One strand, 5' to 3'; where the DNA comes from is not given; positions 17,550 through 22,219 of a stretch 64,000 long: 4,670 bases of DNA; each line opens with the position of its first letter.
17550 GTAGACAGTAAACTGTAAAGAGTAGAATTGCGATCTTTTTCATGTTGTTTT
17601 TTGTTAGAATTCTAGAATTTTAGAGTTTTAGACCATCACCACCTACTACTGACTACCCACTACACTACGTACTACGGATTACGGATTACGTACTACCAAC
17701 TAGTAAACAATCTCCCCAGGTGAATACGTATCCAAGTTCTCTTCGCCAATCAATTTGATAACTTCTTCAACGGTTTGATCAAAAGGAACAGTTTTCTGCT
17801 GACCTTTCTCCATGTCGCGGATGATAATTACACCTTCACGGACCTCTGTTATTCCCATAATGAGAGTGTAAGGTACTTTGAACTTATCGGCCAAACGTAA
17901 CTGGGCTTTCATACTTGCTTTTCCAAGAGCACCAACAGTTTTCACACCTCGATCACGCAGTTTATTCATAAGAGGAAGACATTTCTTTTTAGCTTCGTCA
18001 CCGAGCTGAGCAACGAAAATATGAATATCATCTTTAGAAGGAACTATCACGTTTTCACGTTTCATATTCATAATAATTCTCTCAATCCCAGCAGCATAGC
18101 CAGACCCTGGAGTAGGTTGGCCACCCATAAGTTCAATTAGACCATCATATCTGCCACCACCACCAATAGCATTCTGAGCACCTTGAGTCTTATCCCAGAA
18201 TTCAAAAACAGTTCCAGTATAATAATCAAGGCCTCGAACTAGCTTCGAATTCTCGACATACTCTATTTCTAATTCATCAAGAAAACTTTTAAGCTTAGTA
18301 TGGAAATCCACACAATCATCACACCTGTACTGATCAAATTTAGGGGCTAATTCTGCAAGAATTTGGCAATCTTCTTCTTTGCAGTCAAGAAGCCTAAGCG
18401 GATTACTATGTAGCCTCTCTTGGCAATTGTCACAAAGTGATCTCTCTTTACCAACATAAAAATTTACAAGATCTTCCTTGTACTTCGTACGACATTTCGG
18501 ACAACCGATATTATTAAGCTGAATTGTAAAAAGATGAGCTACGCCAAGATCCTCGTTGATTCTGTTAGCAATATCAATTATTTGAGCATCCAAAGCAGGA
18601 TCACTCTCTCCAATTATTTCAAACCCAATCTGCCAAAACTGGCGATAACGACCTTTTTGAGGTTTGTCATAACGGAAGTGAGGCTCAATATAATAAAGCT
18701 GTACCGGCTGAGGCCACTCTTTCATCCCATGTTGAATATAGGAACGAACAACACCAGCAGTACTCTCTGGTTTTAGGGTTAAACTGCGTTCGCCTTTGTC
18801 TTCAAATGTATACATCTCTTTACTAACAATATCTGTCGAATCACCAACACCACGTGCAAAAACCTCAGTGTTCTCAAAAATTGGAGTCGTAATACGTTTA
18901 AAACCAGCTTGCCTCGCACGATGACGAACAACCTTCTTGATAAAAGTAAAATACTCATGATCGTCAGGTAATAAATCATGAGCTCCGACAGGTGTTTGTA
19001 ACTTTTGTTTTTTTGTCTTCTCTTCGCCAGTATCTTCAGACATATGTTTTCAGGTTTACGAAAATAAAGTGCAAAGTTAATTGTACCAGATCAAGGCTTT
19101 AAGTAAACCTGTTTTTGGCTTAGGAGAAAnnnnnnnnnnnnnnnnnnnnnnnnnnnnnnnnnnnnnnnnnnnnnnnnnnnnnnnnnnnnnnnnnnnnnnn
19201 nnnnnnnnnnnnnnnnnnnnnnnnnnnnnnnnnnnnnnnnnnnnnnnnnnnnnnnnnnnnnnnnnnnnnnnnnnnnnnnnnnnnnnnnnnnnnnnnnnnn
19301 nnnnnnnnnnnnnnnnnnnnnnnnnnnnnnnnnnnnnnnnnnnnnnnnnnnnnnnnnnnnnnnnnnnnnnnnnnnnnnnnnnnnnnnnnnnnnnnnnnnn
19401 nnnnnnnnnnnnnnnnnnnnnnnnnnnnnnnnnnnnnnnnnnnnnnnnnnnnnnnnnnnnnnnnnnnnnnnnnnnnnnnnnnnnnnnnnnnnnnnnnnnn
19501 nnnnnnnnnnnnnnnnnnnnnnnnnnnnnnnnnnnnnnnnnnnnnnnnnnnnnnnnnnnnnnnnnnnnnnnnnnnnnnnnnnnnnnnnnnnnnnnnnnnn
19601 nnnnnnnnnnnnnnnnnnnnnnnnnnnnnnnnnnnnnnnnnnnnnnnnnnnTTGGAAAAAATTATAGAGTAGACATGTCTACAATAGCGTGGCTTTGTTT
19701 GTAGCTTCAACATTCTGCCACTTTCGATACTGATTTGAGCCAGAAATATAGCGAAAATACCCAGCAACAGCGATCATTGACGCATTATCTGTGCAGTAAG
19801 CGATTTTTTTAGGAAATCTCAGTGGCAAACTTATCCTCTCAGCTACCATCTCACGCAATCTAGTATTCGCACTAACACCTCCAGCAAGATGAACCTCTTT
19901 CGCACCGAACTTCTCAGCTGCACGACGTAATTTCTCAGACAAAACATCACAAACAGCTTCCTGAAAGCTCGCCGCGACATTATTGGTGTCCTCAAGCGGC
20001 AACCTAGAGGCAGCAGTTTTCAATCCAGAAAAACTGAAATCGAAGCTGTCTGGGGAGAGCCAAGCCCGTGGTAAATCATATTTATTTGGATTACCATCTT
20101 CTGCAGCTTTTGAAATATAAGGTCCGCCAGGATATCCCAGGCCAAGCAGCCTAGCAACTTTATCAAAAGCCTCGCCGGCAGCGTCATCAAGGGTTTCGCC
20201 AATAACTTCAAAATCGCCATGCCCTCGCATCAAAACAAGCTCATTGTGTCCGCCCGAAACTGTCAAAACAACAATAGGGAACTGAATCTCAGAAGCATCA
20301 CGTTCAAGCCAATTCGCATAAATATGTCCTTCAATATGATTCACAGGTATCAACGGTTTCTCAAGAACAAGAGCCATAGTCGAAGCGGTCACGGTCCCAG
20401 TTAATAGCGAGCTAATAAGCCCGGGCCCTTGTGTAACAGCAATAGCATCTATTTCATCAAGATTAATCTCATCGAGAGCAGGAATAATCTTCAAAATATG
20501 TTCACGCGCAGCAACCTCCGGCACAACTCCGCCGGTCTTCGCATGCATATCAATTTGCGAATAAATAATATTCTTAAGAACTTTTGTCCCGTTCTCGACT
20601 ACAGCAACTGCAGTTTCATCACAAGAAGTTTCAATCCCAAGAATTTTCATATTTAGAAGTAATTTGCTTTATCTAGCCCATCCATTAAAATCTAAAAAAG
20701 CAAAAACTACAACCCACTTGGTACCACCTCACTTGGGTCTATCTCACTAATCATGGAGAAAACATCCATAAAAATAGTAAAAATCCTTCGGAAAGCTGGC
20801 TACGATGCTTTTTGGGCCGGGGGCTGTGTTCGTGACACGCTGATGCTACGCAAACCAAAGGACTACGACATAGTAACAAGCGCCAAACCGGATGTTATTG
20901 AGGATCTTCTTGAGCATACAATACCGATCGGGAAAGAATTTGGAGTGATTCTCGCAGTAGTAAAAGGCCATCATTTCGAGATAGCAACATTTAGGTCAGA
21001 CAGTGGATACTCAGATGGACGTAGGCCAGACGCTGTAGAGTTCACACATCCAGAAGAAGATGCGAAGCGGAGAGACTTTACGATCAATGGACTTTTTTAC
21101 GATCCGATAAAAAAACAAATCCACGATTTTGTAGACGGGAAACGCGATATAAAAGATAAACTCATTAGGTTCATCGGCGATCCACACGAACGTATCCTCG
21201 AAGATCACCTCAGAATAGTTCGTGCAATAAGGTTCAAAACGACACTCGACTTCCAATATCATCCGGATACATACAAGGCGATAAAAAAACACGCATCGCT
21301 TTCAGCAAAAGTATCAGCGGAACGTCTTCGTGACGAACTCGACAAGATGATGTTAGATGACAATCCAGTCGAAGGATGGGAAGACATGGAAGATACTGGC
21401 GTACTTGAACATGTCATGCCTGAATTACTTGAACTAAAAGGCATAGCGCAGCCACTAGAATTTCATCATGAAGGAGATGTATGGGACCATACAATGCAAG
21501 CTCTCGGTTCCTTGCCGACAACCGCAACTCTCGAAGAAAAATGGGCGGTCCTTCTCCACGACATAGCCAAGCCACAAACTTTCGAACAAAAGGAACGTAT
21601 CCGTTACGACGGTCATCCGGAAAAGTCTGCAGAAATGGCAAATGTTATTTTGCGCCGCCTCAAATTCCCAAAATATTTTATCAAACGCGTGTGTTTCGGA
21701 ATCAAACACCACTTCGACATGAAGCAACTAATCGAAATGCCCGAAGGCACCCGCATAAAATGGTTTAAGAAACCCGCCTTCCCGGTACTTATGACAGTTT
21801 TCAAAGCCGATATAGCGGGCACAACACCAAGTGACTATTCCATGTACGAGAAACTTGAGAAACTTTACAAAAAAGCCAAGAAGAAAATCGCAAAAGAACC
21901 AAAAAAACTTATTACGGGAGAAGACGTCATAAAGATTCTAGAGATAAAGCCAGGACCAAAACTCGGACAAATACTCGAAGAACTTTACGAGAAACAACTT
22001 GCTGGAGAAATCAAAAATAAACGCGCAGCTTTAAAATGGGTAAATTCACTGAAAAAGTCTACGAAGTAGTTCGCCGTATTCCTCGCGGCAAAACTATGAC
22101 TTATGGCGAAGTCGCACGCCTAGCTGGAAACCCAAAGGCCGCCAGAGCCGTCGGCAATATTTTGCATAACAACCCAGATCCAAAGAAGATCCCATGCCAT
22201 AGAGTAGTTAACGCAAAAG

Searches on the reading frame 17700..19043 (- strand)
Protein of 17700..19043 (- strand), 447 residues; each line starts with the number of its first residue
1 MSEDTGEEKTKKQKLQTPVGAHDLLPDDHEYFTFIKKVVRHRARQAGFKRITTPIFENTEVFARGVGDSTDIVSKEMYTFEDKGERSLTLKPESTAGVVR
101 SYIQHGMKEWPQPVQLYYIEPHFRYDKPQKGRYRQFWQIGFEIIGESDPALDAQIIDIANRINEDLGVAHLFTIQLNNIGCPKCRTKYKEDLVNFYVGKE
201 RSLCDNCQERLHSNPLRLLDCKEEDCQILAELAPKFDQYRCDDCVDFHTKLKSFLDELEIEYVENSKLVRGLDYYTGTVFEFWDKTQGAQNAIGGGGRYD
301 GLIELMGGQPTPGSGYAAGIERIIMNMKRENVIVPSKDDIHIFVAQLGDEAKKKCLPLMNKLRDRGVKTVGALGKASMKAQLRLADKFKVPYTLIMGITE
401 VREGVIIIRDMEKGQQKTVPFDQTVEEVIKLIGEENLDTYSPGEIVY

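Call 12: search_protein_families(library=pfam, proteins=[window:17700-19043:-])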
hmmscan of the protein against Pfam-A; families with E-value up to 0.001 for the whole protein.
window:17700-19043:- (447 aa): 3 families
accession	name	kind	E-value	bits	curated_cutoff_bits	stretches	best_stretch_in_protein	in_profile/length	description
PF13393.11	tRNA-synt_His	-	1.3e-41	143.3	25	1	20-323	1-308/308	Histidyl-tRNA synthetase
PF00587.30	tRNA-synt_2b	-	1.2e-14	55.2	29.3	1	78-295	1-133/179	tRNA synthetase class II core domain (G, H, P, S and T)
PF03129.25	HGTP_anticodon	-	1.9e-13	50.8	21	1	342-430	2-93/94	Anticodon binding domain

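Call 27: find_related_loci(query=window:17700-19043:-, collection=metagenome_contigs, flank=10000)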
Query window:17700-19043:- (447 aa) in metagenome_contigs; peptide patterns used: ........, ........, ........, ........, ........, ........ (x = any residue, [..] = any of these).
427 stretches matched a pattern; 29 encode a relative of the query (tblastn E <= 1e-3); 29 distinct loci.
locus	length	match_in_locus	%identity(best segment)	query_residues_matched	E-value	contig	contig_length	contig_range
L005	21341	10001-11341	89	1-447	0e+0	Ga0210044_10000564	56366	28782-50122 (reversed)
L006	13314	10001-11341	89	1-447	0e+0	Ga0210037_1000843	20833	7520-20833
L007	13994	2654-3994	89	1-447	0e+0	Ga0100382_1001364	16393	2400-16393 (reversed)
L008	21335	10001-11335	82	3-447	0e+0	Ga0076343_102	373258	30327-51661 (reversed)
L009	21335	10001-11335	82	3-447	0e+0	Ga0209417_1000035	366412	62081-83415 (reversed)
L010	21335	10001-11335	81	3-447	0e+0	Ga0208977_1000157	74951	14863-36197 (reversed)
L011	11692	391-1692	82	14-447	0e+0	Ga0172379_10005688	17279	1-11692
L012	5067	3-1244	83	34-447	0e+0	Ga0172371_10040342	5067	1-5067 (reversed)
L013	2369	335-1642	71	10-445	0e+0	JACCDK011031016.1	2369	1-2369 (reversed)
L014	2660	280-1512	44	15-430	5e-125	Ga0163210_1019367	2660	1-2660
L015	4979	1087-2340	42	16-434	2e-116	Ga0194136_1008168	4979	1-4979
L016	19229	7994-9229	39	16-428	3e-108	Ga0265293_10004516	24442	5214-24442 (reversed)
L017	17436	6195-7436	42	9-428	1e-107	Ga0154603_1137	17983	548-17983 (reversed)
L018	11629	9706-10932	43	14-428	1e-107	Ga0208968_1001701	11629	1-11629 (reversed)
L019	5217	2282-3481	42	11-415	6e-108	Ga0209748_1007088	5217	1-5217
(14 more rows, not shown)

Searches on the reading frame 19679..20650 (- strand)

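Call 12: search_protein_families(library=pfam, proteins=[window:19679-20650:-])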
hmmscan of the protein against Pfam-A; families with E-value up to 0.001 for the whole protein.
window:19679-20650:- (323 aa): 3 families
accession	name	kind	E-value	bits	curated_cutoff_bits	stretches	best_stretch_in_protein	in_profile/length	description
PF00814.31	TsaD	-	2.1e-87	293.6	24.8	1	23-294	1-263/264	tRNA N6-adenosine threonylcarbamoyltransferase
PF22521.2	HypF_C_2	-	1.6e-06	28.5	27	1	217-273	161-217/241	Carbamoyltransferase, Kae1-like Domain, second subdomain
PF02543.21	Carbam_trans_N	-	7.1e-06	26.1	24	1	208-265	262-316/346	Carbamoyltransferase N-terminus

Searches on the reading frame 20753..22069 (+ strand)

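Call 56: search_protein_families(library=pfam, proteins=[window:20753-22069:+], max_evalue=0.0001)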
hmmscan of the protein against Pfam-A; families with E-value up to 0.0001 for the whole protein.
window:20753-22069:+ (438 aa): 4 families
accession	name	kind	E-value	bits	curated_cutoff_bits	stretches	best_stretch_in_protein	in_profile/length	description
PF01743.26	PolyA_pol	-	2.3e-35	122.1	23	1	20-139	2-126/126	Poly A polymerase head domain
PF12627.12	PolyA_pol_RNAbd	-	1.4e-18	66.8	22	1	166-225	1-60/64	Probable RNA and SrmB- binding site of polymerase A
PF13735.12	tRNA_NucTran2_2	-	9e-12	45.6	27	1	294-428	22-147/149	tRNA nucleotidyltransferase domain 2 putative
PF01966.28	HD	-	7.6e-07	29.9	22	1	263-326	28-91/116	HD domain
